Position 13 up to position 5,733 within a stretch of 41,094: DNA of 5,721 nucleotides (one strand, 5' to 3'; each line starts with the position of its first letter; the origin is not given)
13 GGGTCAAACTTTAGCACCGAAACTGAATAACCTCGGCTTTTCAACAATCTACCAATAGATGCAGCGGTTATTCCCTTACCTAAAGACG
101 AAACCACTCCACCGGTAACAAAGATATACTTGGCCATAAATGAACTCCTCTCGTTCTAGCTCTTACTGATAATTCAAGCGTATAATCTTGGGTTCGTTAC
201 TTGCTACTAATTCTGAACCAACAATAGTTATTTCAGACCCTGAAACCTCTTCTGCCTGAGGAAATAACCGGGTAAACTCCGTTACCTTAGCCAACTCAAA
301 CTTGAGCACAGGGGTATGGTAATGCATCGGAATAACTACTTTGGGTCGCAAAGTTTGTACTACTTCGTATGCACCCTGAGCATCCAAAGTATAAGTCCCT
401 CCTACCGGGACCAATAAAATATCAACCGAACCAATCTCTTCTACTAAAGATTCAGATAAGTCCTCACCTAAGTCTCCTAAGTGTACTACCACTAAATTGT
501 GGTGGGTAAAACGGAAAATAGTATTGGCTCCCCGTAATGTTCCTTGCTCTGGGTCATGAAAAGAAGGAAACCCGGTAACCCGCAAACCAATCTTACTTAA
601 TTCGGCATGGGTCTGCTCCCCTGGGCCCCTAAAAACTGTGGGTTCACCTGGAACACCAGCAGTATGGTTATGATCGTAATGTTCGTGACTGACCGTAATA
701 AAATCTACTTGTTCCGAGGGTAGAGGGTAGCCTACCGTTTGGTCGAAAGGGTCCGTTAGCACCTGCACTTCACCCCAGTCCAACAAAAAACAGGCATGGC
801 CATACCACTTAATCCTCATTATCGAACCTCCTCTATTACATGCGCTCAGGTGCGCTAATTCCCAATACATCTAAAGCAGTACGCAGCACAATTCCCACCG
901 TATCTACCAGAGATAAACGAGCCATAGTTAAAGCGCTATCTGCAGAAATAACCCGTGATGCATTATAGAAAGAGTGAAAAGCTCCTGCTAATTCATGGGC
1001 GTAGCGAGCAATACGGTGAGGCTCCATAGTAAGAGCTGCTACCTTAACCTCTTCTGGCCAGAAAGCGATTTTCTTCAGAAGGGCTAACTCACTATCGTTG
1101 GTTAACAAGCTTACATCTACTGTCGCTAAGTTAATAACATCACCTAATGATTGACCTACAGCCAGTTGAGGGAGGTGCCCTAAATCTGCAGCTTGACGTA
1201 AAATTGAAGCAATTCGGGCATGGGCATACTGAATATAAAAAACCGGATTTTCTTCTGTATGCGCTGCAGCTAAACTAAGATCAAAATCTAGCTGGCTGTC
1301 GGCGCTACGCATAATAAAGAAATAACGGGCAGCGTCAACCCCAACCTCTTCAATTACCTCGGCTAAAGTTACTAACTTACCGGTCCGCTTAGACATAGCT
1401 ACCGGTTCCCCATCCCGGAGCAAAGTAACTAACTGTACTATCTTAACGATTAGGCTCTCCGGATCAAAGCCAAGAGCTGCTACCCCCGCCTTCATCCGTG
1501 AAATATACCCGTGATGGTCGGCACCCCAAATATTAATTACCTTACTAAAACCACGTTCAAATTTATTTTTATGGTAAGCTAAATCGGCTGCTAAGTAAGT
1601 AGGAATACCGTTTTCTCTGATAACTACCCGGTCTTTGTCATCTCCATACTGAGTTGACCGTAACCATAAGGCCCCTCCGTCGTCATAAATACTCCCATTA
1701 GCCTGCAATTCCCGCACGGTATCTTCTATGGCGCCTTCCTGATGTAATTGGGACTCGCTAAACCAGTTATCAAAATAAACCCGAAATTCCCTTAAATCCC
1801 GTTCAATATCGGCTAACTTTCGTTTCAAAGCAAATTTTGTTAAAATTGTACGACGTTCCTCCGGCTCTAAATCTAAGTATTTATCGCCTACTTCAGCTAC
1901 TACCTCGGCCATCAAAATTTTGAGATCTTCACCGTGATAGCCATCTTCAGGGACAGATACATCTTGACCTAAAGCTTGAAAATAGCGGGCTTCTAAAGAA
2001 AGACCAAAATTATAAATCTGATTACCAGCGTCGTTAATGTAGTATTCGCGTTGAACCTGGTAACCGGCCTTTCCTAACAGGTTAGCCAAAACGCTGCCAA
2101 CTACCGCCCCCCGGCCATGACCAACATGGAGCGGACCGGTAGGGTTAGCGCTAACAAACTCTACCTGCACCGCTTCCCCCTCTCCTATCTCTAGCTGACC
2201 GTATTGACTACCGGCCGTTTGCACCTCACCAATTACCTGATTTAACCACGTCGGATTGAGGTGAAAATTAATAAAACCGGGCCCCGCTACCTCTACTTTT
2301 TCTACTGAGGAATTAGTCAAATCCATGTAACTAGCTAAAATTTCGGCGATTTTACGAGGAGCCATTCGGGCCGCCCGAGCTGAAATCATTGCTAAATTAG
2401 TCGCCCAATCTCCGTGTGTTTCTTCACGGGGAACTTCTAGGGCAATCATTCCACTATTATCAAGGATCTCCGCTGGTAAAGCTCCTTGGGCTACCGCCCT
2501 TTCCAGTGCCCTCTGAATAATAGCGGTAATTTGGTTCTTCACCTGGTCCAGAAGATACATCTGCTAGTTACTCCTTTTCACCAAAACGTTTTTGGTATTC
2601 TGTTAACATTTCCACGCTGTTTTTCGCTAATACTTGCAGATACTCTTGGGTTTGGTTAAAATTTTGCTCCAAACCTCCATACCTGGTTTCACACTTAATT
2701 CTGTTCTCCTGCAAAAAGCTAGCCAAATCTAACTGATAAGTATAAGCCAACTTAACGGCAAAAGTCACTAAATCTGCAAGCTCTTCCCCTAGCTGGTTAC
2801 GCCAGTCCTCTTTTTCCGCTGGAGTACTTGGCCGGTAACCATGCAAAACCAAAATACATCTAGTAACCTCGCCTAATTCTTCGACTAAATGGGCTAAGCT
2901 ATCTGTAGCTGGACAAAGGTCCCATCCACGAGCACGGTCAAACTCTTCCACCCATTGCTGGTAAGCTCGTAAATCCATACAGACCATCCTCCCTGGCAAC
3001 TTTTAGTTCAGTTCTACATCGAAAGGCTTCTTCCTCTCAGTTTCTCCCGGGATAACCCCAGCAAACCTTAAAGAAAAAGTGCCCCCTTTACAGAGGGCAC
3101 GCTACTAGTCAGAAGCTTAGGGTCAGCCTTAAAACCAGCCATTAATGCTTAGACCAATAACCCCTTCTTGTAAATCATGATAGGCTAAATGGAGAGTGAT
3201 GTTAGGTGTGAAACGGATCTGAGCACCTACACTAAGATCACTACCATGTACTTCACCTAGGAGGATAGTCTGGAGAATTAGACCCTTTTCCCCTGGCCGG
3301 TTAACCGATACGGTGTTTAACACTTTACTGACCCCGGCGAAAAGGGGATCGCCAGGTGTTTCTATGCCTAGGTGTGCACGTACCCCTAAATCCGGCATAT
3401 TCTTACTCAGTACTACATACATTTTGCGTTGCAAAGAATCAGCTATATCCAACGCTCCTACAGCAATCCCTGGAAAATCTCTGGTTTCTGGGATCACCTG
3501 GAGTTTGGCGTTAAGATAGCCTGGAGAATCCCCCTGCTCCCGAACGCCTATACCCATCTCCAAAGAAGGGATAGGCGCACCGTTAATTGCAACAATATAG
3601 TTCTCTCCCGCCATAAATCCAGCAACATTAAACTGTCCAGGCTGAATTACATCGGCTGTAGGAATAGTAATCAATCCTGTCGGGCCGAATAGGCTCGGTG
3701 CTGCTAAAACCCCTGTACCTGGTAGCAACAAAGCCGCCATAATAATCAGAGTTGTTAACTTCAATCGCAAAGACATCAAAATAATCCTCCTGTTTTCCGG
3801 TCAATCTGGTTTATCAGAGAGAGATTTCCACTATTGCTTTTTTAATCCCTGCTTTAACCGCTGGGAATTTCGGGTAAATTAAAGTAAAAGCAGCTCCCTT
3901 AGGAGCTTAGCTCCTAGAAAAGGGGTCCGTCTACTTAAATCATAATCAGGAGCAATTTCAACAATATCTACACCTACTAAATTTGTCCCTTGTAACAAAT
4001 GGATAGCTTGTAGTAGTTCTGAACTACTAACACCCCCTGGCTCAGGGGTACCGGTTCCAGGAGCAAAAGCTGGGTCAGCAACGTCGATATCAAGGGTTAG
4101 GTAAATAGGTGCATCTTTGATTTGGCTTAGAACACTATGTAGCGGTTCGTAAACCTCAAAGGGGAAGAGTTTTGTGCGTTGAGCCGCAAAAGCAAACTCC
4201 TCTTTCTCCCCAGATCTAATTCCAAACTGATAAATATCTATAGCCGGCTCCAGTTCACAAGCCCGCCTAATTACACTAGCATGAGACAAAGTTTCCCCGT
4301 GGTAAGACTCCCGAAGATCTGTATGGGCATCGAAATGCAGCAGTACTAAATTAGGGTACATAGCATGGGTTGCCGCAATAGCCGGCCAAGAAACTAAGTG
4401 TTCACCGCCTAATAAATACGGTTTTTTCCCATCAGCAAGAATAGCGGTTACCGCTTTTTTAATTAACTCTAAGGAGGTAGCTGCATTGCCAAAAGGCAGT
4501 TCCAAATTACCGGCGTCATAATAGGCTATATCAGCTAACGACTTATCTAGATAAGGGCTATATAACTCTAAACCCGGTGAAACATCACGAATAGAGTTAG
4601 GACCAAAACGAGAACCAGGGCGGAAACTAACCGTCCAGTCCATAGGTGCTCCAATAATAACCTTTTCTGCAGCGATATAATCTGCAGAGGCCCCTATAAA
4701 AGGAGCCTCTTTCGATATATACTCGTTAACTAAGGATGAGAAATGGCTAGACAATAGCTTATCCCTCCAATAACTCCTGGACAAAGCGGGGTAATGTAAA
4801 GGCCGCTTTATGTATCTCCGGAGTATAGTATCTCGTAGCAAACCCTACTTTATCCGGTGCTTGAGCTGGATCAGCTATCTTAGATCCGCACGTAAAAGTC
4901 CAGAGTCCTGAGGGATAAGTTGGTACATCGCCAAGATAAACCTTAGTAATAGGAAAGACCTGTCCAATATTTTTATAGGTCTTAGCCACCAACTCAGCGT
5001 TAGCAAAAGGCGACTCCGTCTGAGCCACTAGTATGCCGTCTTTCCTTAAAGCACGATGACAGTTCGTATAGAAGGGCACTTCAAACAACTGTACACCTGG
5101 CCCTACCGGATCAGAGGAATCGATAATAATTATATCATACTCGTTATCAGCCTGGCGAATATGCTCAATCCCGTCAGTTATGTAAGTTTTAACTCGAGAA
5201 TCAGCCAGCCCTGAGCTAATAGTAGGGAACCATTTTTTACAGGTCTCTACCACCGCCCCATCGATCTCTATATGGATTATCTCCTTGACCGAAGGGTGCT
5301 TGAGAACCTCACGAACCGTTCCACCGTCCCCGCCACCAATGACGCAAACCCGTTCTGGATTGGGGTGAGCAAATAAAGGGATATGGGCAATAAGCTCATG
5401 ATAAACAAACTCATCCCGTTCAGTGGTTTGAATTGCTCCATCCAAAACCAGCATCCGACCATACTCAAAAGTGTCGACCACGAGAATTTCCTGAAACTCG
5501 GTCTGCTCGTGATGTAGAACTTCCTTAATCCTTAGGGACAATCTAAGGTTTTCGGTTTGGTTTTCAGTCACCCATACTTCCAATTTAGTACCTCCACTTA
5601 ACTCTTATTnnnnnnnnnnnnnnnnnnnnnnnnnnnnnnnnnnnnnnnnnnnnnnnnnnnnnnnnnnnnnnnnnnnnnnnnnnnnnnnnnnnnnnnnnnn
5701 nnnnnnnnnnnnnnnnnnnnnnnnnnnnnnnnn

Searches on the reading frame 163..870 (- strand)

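Call 63: search_protein_families(library=pfam, proteins=[window:163-870:-], max_evalue=0.00001)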
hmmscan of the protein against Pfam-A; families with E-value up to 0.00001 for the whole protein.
window:163-870:- (235 aa): 2 families
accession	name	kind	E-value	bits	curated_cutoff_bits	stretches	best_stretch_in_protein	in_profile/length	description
PF13483.12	Lactamase_B_3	-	3.8e-53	180.2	24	1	19-183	1-160/160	Beta-lactamase superfamily domain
PF12706.13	Lactamase_B_2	-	1.4e-12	48.1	27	1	88-184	95-200/200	Beta-lactamase superfamily domain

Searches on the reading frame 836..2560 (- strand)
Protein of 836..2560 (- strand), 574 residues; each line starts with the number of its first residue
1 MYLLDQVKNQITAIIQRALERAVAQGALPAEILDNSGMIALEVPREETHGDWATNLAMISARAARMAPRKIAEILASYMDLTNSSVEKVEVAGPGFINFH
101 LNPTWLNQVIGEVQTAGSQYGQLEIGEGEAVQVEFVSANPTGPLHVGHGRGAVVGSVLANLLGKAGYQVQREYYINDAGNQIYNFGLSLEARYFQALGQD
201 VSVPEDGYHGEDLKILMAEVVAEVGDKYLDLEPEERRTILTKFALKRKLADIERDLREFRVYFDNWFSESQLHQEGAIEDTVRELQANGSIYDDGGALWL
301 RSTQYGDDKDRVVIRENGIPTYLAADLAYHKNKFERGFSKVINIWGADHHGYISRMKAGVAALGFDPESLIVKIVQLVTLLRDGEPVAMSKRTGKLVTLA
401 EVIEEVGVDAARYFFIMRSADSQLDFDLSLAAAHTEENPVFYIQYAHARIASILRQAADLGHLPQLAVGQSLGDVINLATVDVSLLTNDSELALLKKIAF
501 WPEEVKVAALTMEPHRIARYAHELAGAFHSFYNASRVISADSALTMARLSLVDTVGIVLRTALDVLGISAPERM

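Call 63: search_protein_families(library=pfam, proteins=[window:836-2560:-], max_evalue=0.00001)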
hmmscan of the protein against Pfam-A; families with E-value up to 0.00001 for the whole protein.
window:836-2560:- (574 aa): 4 families
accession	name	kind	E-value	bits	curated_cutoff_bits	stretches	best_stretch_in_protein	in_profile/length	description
PF05746.21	DALR_1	-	1.1e-32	113.1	22.3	1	443-574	1-117/117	DALR anticodon binding domain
PF00750.26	tRNA-synt_1d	-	8e-24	84.7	23.3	1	118-406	10-298/349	tRNA synthetases class I (R), catalytic domain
PF03485.21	Arg_tRNA_synt_N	-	1.9e-21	76.9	21.5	1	10-101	2-85/85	Arginyl tRNA synthetase N terminal domain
PF09334.17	tRNA-synt_1g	-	8.4e-07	28.5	20.1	0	388-436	327-374/391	tRNA synthetases class I (M)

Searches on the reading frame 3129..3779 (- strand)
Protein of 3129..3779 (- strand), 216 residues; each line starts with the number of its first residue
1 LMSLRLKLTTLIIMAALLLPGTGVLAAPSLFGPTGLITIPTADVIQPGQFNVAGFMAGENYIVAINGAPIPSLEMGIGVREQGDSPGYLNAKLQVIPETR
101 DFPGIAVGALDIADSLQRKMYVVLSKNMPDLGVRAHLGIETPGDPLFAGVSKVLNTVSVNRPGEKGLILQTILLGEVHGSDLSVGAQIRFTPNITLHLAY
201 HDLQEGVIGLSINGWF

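Call 63: search_protein_families(library=pfam, proteins=[window:3129-3779:-], max_evalue=0.00001)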
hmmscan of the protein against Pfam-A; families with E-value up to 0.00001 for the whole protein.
window:3129-3779:- (216 aa): 1 family
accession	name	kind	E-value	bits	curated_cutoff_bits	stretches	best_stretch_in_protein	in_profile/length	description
PF06082.17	YjbH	-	3.7e-07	29.8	24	1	30-139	4-129/658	Exopolysaccharide biosynthesis protein YbjH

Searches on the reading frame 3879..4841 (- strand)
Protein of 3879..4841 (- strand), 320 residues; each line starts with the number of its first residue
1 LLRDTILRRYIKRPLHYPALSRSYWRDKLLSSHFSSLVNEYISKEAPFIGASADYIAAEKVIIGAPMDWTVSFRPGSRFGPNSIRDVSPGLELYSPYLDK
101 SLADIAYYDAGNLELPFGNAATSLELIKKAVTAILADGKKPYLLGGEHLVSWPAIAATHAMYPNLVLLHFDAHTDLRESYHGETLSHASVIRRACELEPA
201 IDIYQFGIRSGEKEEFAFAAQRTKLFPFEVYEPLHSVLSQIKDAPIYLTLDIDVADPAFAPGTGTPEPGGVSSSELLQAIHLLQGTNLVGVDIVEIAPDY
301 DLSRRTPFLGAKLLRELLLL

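Call 63: search_protein_families(library=pfam, proteins=[window:3879-4841:-], max_evalue=0.00001)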
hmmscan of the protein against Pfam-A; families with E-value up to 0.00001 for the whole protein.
window:3879-4841:- (320 aa): 1 family
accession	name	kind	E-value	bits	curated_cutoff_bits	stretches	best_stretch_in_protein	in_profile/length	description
PF00491.26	Arginase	-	4e-79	266.4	22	1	61-318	4-278/280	Arginase family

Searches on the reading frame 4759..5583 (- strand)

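Call 63: search_protein_families(library=pfam, proteins=[window:4759-5583:-], max_evalue=0.00001)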
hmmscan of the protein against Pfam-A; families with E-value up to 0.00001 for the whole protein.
window:4759-5583:- (274 aa): 2 families
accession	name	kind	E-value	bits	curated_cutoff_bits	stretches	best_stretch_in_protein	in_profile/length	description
PF01564.23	Spermine_synth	-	5e-64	215.7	22.9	1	58-235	1-178/186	Spermine/spermidine synthase domain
PF17284.7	Spermine_synt_N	-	5e-20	71.6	22.1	1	3-55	1-53/53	Spermidine synthase tetramerisation domain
